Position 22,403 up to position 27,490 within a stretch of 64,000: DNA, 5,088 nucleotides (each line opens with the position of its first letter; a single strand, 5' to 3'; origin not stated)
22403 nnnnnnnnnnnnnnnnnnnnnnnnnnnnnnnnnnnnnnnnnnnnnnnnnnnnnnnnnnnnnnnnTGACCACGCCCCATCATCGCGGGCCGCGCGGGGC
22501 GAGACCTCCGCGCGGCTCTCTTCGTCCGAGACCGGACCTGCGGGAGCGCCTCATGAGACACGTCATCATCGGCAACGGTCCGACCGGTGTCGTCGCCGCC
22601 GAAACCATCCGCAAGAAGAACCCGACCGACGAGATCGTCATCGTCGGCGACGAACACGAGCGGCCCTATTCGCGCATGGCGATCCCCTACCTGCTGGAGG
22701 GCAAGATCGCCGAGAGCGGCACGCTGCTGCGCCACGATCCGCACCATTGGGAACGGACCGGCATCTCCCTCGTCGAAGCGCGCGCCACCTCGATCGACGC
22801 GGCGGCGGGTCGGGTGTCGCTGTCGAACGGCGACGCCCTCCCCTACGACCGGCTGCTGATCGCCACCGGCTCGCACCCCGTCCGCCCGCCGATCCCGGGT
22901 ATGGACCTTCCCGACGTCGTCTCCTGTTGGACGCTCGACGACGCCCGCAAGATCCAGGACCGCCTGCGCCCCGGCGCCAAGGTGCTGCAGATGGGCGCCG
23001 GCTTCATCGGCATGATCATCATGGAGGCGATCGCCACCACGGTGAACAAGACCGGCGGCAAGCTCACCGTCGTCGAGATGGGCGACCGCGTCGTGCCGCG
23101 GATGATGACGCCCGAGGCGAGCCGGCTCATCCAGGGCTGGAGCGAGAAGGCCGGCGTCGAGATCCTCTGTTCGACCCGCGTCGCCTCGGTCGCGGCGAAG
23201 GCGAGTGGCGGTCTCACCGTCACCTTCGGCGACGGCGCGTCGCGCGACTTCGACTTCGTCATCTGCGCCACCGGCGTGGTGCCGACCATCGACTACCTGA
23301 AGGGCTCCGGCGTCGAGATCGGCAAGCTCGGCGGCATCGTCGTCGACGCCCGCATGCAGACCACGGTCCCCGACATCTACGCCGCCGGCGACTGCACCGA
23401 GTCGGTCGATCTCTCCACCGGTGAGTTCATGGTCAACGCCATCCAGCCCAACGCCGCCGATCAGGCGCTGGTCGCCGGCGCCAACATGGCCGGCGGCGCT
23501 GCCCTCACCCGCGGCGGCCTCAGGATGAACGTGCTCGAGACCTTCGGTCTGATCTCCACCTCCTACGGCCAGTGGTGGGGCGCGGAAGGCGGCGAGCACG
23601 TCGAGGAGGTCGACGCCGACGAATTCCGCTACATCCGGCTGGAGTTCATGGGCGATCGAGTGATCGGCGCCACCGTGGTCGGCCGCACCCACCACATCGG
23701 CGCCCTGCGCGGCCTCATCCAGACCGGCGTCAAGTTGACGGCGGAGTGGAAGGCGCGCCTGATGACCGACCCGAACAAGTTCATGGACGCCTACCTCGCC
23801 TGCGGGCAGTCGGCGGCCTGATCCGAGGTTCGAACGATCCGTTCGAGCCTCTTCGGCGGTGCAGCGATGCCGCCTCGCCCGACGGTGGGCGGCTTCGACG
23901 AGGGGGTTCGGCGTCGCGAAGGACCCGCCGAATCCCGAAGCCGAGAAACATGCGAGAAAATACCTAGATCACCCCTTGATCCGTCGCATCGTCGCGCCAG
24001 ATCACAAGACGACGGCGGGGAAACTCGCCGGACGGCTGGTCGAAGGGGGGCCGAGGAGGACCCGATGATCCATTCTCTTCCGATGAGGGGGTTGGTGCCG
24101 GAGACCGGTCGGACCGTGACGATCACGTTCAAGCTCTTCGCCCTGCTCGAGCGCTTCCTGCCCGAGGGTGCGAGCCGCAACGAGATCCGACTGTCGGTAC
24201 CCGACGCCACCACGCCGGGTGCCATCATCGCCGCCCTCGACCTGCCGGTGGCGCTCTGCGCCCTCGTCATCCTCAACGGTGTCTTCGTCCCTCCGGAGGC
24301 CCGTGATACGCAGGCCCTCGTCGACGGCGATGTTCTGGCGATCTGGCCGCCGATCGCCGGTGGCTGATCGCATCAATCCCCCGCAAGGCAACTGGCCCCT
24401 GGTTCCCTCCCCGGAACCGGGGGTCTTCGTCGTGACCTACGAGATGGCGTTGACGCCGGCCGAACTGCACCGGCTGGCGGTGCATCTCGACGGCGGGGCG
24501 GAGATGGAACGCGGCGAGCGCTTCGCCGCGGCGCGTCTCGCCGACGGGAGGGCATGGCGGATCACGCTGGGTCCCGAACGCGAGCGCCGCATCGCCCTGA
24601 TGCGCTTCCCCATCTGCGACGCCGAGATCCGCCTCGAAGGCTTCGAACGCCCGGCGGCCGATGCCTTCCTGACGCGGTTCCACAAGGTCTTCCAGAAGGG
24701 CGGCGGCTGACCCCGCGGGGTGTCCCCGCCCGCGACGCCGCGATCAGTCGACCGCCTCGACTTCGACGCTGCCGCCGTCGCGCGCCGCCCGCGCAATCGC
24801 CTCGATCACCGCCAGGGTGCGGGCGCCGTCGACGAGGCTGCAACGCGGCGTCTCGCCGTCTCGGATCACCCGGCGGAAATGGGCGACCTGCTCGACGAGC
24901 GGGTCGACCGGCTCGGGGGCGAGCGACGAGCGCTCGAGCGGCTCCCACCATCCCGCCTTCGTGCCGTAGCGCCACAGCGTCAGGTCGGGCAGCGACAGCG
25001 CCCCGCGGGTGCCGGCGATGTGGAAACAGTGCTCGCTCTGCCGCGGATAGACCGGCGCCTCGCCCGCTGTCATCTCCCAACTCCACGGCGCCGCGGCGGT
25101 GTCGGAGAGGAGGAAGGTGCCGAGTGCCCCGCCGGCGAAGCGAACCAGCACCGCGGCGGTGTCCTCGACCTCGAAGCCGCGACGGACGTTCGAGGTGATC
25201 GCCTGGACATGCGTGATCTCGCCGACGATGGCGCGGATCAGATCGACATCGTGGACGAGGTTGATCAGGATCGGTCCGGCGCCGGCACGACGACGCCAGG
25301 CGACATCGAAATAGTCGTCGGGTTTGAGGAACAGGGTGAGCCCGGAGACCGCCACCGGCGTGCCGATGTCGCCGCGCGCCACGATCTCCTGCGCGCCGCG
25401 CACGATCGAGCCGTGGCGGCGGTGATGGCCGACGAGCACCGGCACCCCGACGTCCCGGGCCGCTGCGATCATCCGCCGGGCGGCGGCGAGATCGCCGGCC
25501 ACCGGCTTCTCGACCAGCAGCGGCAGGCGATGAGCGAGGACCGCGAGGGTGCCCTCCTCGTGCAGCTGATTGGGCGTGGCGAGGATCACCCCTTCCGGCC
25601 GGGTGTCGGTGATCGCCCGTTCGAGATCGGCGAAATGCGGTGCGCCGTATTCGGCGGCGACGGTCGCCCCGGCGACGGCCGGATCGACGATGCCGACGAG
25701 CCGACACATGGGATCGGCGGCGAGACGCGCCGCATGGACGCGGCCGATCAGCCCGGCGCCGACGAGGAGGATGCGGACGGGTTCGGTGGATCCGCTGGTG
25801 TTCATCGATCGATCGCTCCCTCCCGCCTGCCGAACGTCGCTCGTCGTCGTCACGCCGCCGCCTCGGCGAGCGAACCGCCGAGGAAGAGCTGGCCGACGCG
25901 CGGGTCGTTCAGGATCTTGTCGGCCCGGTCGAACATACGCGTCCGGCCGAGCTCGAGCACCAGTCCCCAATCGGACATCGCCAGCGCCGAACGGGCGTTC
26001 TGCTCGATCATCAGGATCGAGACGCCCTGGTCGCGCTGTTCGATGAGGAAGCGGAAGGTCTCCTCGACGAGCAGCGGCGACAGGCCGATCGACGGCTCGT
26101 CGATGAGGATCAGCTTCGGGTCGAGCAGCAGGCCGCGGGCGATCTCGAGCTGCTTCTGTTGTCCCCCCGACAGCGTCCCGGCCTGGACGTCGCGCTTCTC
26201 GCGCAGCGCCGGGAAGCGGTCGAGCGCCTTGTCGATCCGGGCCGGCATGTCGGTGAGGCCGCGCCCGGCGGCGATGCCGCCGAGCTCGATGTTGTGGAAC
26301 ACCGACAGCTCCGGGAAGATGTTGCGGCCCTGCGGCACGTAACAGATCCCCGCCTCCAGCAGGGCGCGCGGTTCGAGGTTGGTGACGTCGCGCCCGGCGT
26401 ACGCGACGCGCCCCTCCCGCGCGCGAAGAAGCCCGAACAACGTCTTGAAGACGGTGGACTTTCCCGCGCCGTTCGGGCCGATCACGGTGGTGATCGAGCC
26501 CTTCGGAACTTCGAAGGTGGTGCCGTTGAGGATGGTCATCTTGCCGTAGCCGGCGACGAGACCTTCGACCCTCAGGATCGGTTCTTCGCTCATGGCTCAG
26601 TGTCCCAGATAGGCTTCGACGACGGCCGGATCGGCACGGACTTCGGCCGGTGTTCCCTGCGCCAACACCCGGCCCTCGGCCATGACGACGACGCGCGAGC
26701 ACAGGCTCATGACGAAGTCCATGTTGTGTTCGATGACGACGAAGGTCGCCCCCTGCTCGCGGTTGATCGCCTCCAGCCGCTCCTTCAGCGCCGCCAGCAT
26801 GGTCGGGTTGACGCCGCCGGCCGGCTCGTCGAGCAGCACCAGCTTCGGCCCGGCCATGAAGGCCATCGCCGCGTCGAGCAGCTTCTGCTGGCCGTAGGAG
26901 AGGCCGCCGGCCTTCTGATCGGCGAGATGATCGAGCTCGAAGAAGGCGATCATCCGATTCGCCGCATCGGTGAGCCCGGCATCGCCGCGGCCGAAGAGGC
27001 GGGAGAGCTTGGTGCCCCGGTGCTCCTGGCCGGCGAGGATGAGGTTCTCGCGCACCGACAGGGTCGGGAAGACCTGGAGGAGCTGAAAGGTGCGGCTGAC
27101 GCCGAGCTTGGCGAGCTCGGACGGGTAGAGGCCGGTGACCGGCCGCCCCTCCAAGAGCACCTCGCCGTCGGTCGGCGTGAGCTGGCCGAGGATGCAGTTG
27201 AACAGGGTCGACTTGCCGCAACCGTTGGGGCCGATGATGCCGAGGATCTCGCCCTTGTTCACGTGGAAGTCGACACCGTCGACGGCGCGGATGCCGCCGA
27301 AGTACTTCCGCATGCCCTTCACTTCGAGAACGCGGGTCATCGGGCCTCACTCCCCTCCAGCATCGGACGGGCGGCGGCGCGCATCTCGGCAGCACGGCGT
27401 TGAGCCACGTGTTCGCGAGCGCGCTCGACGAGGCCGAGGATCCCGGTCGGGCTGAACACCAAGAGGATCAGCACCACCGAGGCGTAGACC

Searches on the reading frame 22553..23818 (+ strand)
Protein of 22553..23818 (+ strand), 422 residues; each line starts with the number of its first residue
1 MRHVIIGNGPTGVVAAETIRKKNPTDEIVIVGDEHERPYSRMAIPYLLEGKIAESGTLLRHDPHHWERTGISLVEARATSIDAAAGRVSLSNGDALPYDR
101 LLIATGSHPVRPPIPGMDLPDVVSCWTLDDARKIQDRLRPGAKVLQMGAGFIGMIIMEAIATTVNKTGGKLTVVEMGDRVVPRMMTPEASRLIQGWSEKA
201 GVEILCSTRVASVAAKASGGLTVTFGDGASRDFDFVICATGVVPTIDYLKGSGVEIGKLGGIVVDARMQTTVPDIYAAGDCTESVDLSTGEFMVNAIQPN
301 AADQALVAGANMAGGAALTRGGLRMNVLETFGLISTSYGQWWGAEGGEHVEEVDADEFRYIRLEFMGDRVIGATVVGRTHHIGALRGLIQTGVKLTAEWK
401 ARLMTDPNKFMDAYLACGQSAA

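Call 47: search_protein_families(library=pfam, proteins=[window:22553-23818:+], max_evalue=0.01)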
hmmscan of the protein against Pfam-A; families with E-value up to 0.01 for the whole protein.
window:22553-23818:+ (422 aa): 8 families
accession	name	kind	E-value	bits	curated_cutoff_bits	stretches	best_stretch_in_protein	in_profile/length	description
PF07992.20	Pyr_redox_2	-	2.9e-56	191.5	26.1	1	2-287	2-278/291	Pyridine nucleotide-disulphide oxidoreductase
PF00070.33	Pyr_redox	-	4e-11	43.7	22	1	144-225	2-79/82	Pyridine nucleotide-disulphide oxidoreductase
PF13454.12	NAD_binding_9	-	1.3e-08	35.4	21.8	0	193-242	107-154/155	FAD-NAD(P)-binding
PF13738.12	Pyr_redox_3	-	1.2e-07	31.8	30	1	160-279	179-305/305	Pyridine nucleotide-disulphide oxidoreductase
PF18267.7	Rubredoxin_C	-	1.9e-05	25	25.9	1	325-391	2-68/70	Rubredoxin NAD+ reductase C-terminal domain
PF01593.30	Amino_oxidase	-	2.3e-05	24.3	19.8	1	164-241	189-255/443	Flavin containing amine oxidoreductase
PF03486.20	HI0933_like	-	0.00015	21.8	50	0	164-243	86-165/244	HI0933-like protein Rossmann domain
PF13450.12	NAD_binding_8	-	0.0033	18.1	21.9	0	148-207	3-54/68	NAD(P)-binding Rossmann-like domain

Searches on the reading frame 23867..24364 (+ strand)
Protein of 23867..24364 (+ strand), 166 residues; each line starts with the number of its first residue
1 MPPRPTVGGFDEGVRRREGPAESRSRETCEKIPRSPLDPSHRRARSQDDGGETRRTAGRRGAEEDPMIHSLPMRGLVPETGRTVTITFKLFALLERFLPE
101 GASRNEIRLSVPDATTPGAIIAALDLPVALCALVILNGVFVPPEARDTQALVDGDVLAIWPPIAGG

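Call 47: search_protein_families(library=pfam, proteins=[window:23867-24364:+], max_evalue=0.01)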
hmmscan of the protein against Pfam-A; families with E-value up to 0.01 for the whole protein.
window:23867-24364:+ (166 aa): 2 families
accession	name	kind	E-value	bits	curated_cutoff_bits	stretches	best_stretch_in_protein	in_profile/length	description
PF02597.26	ThiS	-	2e-06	28.7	22.5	1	109-166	16-76/76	ThiS family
PF14451.12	Ub-Mut7C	-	9.5e-06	25.9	23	1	84-161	2-75/81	Mut7-C ubiquitin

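Call 59: search_protein_families(library=ncbifam, proteins=[window:23867-24364:+], max_evalue=0.01)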
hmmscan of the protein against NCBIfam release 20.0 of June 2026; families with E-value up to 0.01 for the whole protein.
window:23867-24364:+ (166 aa): 2 families
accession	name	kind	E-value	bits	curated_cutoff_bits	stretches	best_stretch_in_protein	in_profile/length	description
TIGR01683.1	thiS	equivalog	0.00015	22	37.45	1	105-166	4-64/64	sulfur carrier protein ThiS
NF041918.1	SAMP1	equivalog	0.0069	16.9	60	0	134-166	59-91/91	ubiquitin-like small modifier protein 1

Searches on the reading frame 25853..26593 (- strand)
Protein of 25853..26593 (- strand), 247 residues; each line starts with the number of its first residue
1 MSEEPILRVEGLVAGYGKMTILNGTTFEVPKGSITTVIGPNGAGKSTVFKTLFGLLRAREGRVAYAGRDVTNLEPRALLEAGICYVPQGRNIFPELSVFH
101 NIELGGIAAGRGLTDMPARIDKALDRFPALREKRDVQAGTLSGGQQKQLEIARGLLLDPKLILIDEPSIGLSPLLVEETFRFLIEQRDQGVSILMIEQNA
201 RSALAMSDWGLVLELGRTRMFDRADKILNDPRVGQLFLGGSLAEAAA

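Call 47: search_protein_families(library=pfam, proteins=[window:25853-26593:-], max_evalue=0.01)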
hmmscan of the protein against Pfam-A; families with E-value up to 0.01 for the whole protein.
window:25853-26593:- (247 aa): 10 families
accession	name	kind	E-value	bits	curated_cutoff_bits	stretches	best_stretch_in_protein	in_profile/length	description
PF00005.33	ABC_tran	-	3.9e-31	108.9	25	1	22-168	1-136/137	ABC transporter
PF13304.12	AAA_21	-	2.1e-09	38.3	27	1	34-63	1-26/304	AAA domain, putative AbiEii toxin, Type IV TA system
PF13555.12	AAA_29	-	0.00024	21.2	27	1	23-60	13-50/61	P-loop containing region of AAA domain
PF02463.25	SMC_N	-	0.0017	18.3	40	1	31-55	23-48/220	RecF/RecN/SMC N terminal domain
PF13476.12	AAA_23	-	0.002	19.3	27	1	24-53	12-40/201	AAA domain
PF13401.12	AAA_22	-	0.0024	18.6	27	0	33-63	6-36/130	AAA domain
PF09818.15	ABC_ATPase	-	0.0032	17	23.2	0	121-228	138-244/283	P-loop domain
PF25199.1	nSTAND_NTPase5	-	0.0076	16.5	34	0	30-74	39-84/145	Novel STAND NTPase 5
PF13191.12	AAA_16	-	0.008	17.1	32.6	0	33-83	25-64/167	AAA ATPase domain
PF13514.12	AAA_27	-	0.0087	16.1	22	0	25-56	19-50/206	AAA domain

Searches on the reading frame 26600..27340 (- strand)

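Call 47: search_protein_families(library=pfam, proteins=[window:26600-27340:-], max_evalue=0.01)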
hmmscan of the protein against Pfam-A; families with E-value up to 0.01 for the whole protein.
window:26600-27340:- (247 aa): 7 families
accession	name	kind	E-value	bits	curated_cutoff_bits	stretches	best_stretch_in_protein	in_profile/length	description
PF00005.33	ABC_tran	-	8.9e-32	111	25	1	21-174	2-136/137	ABC transporter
PF12399.14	BCA_ABC_TP_C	-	8e-13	48.1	25.5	1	224-247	1-24/27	Branched-chain amino acid ATP-binding cassette transporter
PF13304.12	AAA_21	-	6.1e-11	43.4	27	2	132-202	223-295/304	AAA domain, putative AbiEii toxin, Type IV TA system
PF13476.12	AAA_23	-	7.8e-07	30.4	27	1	5-51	2-40/201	AAA domain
PF13555.12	AAA_29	-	0.00013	22.1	27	1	21-57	13-49/61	P-loop containing region of AAA domain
PF02463.25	SMC_N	-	0.00023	21.1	40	1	31-51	25-48/220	RecF/RecN/SMC N terminal domain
PF13401.12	AAA_22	-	0.0018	19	27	1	32-203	7-121/130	AAA domain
